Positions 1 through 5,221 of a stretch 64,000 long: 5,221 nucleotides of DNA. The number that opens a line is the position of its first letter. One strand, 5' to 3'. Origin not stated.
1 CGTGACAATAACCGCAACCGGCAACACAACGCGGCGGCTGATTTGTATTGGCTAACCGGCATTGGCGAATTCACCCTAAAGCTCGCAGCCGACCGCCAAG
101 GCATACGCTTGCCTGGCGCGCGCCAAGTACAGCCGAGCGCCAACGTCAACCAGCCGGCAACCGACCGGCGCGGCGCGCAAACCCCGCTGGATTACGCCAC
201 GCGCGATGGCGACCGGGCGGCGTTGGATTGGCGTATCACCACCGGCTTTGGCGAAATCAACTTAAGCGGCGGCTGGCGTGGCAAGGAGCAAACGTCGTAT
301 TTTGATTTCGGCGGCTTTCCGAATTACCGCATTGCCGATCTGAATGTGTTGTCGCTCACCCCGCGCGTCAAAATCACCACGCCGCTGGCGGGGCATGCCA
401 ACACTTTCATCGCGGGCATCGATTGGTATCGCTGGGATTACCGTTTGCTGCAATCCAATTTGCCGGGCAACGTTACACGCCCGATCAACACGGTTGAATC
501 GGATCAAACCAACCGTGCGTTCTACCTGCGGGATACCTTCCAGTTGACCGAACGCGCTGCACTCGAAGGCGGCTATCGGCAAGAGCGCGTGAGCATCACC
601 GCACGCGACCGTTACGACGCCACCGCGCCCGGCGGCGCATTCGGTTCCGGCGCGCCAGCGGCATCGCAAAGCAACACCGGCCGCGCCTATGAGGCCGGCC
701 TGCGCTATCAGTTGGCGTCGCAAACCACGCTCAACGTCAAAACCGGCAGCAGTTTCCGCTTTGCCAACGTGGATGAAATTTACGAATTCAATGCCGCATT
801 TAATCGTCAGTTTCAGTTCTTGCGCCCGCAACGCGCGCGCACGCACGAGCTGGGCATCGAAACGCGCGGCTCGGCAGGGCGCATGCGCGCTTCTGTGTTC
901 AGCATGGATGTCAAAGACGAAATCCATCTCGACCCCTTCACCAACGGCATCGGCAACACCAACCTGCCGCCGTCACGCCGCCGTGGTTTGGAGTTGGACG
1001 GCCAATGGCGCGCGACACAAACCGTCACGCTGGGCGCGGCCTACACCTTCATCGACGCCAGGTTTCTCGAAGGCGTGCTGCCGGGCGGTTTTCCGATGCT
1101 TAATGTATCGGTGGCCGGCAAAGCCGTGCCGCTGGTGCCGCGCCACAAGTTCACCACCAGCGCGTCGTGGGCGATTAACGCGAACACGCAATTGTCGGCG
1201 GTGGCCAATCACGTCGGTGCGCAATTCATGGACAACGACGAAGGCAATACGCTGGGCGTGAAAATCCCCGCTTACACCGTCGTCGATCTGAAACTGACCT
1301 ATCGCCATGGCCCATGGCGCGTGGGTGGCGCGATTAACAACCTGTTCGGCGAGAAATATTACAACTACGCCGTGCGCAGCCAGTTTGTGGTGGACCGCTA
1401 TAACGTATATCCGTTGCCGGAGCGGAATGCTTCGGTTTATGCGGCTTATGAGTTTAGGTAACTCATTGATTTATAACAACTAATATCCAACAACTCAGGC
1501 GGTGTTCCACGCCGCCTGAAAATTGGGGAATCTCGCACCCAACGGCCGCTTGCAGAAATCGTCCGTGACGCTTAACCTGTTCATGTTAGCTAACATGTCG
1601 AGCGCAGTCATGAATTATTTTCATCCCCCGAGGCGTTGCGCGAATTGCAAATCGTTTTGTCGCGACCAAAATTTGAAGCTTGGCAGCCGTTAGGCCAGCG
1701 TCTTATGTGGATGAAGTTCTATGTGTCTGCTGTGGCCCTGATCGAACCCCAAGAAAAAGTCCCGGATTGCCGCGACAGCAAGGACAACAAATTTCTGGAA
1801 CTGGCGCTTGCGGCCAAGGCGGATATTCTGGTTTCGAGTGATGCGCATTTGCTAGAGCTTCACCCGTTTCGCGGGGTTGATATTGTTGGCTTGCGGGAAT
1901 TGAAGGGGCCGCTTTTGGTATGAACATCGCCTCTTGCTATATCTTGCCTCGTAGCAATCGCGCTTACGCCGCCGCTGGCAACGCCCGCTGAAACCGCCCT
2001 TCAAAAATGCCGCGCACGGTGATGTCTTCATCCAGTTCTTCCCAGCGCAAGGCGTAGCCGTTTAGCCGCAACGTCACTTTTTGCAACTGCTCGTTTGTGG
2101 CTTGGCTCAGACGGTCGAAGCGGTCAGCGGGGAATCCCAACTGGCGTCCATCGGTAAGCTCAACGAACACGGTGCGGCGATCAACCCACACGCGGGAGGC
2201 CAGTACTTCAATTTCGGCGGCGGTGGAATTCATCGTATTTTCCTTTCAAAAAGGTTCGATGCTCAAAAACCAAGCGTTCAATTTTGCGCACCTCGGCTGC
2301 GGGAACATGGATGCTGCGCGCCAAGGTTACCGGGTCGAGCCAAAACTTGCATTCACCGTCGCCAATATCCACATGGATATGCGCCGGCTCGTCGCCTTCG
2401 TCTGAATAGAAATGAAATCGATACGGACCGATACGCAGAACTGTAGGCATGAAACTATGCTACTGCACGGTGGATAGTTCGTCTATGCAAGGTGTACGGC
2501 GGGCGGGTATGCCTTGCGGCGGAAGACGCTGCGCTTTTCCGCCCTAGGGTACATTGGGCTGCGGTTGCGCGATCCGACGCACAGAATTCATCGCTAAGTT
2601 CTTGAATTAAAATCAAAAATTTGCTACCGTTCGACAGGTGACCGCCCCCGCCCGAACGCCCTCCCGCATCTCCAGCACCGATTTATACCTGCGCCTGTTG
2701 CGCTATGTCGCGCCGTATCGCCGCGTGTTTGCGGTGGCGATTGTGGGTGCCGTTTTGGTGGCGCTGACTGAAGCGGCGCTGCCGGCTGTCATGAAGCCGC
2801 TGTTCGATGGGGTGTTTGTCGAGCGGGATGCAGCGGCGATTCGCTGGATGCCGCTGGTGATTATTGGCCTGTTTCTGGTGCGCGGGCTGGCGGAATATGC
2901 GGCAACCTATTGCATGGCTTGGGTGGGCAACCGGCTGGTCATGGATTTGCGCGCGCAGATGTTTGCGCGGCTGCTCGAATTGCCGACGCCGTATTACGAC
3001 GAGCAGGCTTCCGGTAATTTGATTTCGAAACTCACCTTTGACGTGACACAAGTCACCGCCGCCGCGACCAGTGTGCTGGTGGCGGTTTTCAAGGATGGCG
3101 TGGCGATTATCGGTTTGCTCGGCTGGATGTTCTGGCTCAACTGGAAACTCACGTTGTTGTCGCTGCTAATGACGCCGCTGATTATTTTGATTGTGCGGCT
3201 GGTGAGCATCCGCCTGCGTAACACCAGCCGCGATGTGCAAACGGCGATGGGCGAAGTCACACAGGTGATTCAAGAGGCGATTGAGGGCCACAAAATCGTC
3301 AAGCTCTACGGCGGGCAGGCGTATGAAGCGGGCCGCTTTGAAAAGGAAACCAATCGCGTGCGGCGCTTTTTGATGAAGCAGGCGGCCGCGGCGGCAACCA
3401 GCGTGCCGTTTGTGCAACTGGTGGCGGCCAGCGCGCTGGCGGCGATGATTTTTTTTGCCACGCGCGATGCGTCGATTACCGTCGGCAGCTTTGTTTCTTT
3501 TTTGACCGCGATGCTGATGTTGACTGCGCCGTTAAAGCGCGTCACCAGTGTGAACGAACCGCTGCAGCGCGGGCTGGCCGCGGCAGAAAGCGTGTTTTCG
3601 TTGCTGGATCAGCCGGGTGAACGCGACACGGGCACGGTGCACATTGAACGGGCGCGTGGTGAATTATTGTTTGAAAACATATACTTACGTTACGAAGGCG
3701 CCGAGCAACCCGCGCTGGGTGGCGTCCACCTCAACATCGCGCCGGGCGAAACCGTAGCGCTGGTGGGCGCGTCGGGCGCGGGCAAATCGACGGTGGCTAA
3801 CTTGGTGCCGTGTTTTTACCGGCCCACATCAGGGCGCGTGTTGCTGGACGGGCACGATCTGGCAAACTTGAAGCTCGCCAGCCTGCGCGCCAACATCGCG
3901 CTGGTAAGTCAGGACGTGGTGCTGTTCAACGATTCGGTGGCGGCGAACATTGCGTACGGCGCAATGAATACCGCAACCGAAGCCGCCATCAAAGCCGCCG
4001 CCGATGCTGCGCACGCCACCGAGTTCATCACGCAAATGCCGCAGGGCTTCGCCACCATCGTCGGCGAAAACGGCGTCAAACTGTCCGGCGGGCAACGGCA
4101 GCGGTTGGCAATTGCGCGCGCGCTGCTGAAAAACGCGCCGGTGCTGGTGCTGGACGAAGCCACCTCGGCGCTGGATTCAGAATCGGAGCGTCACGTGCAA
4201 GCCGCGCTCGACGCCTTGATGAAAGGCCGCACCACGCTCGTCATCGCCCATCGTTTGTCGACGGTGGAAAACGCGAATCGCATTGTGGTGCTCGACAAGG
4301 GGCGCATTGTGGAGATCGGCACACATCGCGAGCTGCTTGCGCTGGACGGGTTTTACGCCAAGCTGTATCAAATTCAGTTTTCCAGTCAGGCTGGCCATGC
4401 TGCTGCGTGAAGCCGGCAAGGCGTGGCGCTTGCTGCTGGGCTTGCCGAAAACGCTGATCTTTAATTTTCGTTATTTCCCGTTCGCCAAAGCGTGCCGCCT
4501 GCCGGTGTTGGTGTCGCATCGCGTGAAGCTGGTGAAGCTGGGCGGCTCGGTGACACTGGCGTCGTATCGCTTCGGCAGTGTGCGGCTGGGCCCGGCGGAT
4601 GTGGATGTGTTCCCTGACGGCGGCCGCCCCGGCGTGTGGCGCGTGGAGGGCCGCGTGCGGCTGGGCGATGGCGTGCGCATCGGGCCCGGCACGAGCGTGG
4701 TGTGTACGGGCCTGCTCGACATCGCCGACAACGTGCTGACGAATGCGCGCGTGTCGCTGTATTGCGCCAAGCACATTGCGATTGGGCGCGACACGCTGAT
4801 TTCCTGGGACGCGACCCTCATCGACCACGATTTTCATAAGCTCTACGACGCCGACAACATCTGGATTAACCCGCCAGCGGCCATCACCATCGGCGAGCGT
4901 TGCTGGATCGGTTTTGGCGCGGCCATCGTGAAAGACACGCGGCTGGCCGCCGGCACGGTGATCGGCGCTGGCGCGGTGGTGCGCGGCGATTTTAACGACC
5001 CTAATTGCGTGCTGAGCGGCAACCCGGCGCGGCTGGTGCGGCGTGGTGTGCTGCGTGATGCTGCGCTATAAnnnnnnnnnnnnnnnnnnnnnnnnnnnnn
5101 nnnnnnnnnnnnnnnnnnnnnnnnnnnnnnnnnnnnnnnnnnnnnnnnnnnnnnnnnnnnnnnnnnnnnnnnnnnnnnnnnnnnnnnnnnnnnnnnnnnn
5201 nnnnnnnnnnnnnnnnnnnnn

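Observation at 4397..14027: Ten-gene, translationally coupled operon joining a Gtr/Arn-type three-component glycosylation system to 3-amino-3,6-dideoxyhexose synthesis genes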

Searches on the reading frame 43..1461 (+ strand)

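Call 17: search_protein_families(library=pfam, proteins=[window:43-1461:+], max_evalue=0.00001)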
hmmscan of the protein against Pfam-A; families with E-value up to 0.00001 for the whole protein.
window:43-1461:+ (472 aa): 1 family
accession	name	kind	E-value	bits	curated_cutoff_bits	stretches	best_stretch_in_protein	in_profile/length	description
PF00593.30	TonB_dep_Rec_b-barrel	-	2.8e-44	153.1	27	1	34-434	39-436/436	TonB dependent receptor-like, beta-barrel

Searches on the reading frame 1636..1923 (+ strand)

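Call 60: search_protein_families(library=pfam, proteins=[window:1636-1923:+], max_evalue=0.001)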
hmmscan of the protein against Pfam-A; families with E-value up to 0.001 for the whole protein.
window:1636-1923:+ (95 aa): 1 family
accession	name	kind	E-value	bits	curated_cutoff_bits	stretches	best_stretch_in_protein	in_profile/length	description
PF13470.12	PIN_3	-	1.4e-10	42.5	27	1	2-70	44-114/115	PIN domain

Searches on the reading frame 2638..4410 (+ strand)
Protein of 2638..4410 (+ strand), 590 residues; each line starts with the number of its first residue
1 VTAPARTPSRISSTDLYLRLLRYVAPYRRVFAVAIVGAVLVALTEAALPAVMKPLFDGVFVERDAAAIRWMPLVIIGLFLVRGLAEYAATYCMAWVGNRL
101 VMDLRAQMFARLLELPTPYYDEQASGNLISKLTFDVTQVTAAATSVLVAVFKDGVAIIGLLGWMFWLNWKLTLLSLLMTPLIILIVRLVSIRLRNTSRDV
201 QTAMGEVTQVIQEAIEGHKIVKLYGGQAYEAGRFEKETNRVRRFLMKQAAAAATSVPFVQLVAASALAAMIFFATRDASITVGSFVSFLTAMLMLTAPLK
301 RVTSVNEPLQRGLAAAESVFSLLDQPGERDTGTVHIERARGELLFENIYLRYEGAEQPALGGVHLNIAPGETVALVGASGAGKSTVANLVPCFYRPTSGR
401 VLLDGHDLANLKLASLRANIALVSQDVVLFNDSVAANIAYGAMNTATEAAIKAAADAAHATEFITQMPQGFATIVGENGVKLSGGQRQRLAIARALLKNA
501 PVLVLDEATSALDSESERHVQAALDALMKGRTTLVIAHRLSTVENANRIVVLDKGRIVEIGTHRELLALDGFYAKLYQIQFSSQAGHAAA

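Call 80: search_protein_families(library=ncbifam, proteins=[window:2638-4410:+], max_evalue=1e-10)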
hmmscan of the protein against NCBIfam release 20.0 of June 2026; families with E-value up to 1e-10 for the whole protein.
window:2638-4410:+ (590 aa): 165 families (the best 25 are shown)
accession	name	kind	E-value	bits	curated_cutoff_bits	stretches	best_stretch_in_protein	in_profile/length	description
TIGR02203.1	MsbA_lipidA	equivalog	3e-233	775.5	602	1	17-582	2-571/572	lipid A export permease/ATP-binding protein MsbA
NF008381.0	PRK11176.1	equivalog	1.9e-201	670.5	867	1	11-582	7-581/582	lipid A ABC transporter ATP-binding protein/permease MsbA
TIGR02204.1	MsbA_rel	hypoth_equivalog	1.1e-149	499.7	780.4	1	19-581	8-576/576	ABC transporter, permease/ATP-binding protein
NF045513.1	HepA_fam_ABC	equivalog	1.3e-131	440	725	1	31-581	52-610/610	heterocyst formation ABC transporter subunit HepA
TIGR00958.1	3a01208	subfamily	3.5e-129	432.2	874.6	1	12-576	144-710/711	antigen peptide transporter 2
NF052233.1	CphA_assoc_ABC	equivalog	2.2e-118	396.6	880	1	7-584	162-747/766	cyanophycin metabolism-associated ABC transporter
TIGR01846.1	type_I_sec_HlyB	subfamily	9.4e-109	364.6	725.55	1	24-580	134-692/694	type I secretion system permease/ATPase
NF010178.0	PRK13657.1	equivalog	6.5e-108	361.7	733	1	15-583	5-573/588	glucan ABC transporter ATP-binding protein/ permease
TIGR03797.1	NHLM_micro_ABC2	equivalog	6.4e-98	329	709.4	1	28-580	135-685/686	NHLP bacteriocin export ABC transporter permease/ATPase subunit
TIGR03796.1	NHLM_micro_ABC1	equivalog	1.4e-95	321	853.3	1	20-576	145-708/710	NHLP family bacteriocin export ABC transporter peptidase/permease/ATPase subunit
TIGR03375.1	type_I_sec_LssB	subfamily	1.4e-93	314.4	693.1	1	24-567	144-689/696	type I secretion system permease/ATPase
NF008056.1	PRK10790.1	equivalog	5.6e-91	305.8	746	1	19-584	13-579/584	SmdB family multidrug efflux ABC transporter permease/ATP-binding protein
NF008055.0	PRK10789.1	equivalog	5.2e-86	289.4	845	1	28-580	15-571/590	SmdA family multidrug ABC transporter permease/ATP-binding protein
TIGR01193.1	bacteriocin_ABC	subfamily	1.5e-84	284.8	523.85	1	25-578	152-707/708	peptide cleavage/export ABC transporter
TIGR01192.1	chvA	subfamily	1.8e-84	284.5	585.4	1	15-578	5-568/585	glucan export ABC transporter ATP-binding protein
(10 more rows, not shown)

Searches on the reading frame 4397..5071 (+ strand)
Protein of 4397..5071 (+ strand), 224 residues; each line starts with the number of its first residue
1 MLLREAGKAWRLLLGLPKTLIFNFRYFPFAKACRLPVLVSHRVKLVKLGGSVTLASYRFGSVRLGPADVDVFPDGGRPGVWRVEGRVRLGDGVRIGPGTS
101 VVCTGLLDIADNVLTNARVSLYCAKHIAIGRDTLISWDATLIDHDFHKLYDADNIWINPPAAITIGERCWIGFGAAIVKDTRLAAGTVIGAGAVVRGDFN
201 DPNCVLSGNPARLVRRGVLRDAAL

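Call 4: search_protein_families(library=pfam, proteins=[window:4397-5071:+], max_evalue=0.01)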
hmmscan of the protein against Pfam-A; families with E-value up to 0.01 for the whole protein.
window:4397-5071:+ (224 aa): 1 family
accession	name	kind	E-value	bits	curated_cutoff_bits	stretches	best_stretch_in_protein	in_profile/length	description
PF00132.30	Hexapep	-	6.2e-10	38.8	27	1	163-197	2-36/36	Bacterial transferase hexapeptide (six repeats)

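Call 5: search_protein_families(library=ncbifam, proteins=[window:4397-5071:+], max_evalue=0.01)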
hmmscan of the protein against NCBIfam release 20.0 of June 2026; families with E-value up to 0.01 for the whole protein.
window:4397-5071:+ (224 aa): 31 families (the best 25 are shown)
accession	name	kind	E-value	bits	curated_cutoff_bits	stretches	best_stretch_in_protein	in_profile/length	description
NF007240.0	PRK09677.1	equivalog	5.3e-19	68.5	243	1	100-215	59-182/192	putative lipopolysaccharide biosynthesis O-acetyl transferase WbbJ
NF007797.0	PRK10502.1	subfamily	1.4e-13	50.9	192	1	88-216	54-178/183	WcaF family extracellular polysaccharide biosynthesis acetyltransferase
TIGR03570.1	NeuD_NnaD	subfamily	5.5e-13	49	160.8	1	128-212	119-202/202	NeuD/PglB/VioB family sugar acetyltransferase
TIGR03308.1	phn_thr-fam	hypoth_equivalog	6.2e-10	39.2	201.65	1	161-217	107-162/204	phosphonate metabolim protein, transferase hexapeptide repeat family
TIGR04008.1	WcaF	equivalog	6.3e-10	39.2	326.3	1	87-217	52-178/180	colanic acid biosynthesis acetyltransferase WcaF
NF007076.0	PRK09527.1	equivalog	5.6e-09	35.7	347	1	90-221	59-189/203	galactoside O-acetyltransferase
NF058585.1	HptprglPActTf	PfamEq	3.7e-08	33.1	300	1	124-216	75-159/172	heptaprenylglyceryl phosphate O-acetyltransferase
NF038307.1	EPS_acetyl_HpsU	equivalog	4.3e-07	29.7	305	1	87-212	52-173/178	hormogonium polysaccharide biosynthesis acetyltransferase HpsU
NF007499.0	PRK10092.1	equivalog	6.9e-07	29.2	314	1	161-216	128-182/183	maltose O-acetyltransferase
TIGR03532.1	DapD_Ac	equivalog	1.3e-06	28.3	231.75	1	158-215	154-212/231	2,3,4,5-tetrahydropyridine-2,6-dicarboxylate N-acetyltransferase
NF033468.1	stregram_VatI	exception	1.4e-06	28.2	415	1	164-216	114-165/208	streptogramin A O-acetyltransferase Vat(I)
NF000490.1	chloram_CatB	equivalog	7.1e-06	25.5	350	1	162-216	110-163/210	type B chloramphenicol O-acetyltransferase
NF002060.0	PRK00892.1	subfamily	7.1e-06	25.4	207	0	163-212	264-313/345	UDP-3-O-(3-hydroxymyristoyl)glucosamine N-acyltransferase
NF000504.1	stregram_VatH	exception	1.3e-05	25.2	475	1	164-216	119-170/216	streptogramin A O-acetyltransferase Vat(H)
NF000097.1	stregram_VatC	exception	1.7e-05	24.8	425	1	163-215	119-170/212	streptogramin A O-acetyltransferase Vat(C)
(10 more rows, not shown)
